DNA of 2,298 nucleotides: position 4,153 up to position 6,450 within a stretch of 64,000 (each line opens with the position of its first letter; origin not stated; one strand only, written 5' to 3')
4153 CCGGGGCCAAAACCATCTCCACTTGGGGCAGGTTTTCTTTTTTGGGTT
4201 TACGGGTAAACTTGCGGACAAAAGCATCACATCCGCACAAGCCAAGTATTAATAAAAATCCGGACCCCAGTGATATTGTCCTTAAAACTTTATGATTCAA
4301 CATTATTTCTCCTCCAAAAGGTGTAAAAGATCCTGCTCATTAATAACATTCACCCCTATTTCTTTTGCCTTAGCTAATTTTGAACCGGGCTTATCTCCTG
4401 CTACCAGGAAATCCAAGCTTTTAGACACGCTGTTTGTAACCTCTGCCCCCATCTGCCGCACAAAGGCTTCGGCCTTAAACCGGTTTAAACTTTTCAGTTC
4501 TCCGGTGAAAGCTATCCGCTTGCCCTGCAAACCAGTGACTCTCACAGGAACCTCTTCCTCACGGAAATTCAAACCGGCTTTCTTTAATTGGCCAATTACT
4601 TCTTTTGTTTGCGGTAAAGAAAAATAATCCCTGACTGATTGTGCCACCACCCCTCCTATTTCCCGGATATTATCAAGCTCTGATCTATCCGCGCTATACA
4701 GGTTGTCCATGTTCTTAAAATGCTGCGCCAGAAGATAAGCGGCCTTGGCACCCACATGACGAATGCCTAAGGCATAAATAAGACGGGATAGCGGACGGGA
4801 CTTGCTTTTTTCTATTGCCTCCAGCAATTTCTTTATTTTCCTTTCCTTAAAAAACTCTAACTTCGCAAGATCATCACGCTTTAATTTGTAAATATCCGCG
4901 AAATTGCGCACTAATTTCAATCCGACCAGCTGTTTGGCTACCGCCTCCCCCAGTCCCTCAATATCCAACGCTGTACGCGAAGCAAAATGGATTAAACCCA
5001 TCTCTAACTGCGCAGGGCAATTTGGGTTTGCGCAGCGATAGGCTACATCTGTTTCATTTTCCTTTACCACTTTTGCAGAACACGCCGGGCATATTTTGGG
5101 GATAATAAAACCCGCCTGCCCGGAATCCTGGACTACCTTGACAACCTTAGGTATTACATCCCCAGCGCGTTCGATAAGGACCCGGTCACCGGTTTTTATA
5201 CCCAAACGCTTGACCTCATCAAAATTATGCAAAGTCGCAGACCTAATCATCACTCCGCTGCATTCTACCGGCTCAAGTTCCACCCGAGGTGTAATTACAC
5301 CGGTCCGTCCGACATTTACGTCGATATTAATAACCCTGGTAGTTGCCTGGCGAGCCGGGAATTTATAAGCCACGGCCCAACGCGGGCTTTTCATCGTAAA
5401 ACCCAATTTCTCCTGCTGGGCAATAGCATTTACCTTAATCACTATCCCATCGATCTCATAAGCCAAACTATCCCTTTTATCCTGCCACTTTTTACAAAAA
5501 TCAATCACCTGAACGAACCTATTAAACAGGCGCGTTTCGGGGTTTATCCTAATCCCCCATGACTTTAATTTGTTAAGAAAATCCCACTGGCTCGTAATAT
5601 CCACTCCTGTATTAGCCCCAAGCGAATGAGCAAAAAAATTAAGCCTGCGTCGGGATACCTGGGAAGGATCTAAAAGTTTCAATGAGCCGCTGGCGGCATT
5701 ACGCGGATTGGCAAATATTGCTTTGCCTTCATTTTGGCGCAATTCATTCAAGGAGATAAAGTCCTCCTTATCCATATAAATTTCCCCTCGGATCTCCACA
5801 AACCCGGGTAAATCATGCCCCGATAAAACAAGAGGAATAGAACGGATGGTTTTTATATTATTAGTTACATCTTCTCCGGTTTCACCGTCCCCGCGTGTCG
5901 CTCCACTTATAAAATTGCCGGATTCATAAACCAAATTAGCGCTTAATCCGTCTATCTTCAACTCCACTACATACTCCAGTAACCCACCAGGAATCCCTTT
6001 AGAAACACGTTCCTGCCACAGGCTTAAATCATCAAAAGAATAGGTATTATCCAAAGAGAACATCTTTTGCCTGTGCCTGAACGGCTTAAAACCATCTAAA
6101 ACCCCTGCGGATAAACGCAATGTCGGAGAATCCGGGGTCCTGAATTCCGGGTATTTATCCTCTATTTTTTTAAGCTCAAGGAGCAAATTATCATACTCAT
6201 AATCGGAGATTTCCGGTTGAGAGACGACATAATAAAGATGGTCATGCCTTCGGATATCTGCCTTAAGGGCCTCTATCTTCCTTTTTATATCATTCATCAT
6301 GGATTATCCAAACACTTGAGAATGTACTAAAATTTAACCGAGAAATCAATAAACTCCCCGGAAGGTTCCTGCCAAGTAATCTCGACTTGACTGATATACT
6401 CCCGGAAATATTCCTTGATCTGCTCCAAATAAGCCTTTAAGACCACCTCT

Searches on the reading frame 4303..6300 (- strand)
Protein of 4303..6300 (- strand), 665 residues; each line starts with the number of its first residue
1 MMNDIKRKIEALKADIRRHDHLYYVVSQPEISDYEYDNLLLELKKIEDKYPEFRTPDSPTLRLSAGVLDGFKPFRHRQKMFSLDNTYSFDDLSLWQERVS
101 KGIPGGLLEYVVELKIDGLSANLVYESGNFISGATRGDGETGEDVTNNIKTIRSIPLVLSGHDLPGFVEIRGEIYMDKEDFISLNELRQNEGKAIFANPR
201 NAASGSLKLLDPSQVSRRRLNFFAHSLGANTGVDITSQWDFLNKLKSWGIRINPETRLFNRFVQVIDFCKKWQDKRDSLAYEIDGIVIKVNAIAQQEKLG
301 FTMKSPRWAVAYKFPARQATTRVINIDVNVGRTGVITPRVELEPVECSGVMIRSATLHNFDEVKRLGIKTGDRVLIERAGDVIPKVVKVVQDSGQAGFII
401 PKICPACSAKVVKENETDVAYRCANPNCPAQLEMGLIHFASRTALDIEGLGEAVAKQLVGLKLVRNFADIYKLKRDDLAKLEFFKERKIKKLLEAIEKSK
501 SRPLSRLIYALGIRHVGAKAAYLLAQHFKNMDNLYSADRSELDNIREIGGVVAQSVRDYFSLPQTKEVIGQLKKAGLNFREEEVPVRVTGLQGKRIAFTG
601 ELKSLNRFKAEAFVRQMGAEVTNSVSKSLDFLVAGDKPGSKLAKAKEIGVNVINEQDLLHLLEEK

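Call 59: search_protein_families(library=pfam, proteins=[window:4303-6300:-], max_evalue=0.00001)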
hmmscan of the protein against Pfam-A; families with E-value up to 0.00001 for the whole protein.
window:4303-6300:- (665 aa): 8 families
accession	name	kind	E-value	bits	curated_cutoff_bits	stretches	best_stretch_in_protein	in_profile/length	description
PF01653.23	DNA_ligase_aden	-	1.5e-93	313.4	27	1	70-317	3-253/253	NAD-dependent DNA ligase adenylation domain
PF03120.22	DNA_ligase_OB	-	3.6e-29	100.9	32.9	1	320-394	1-75/79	NAD-dependent DNA ligase OB-fold domain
PF12826.13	HHH_2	-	2.4e-25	88.9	27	1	506-569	1-64/64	Helix-hairpin-helix motif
PF00533.33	BRCT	-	2.2e-11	44.3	21.3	1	591-661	6-77/78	BRCA1 C Terminus (BRCT) domain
PF14520.12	HHH_5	-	1.3e-07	32.4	27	0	443-497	3-56/57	Helix-hairpin-helix domain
PF03119.21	DNA_ligase_ZBD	-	4.4e-07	30.1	25.8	1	404-430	2-27/27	NAD-dependent DNA ligase C4 zinc finger domain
PF12738.14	PTCB-BRCT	-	5.4e-07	30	22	1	607-654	13-60/63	twin BRCT domain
PF22745.1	Nlig-Ia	-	3.9e-06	27.8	27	0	6-52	3-49/92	DNA ligase-like, N-terminal NAD+-binding domain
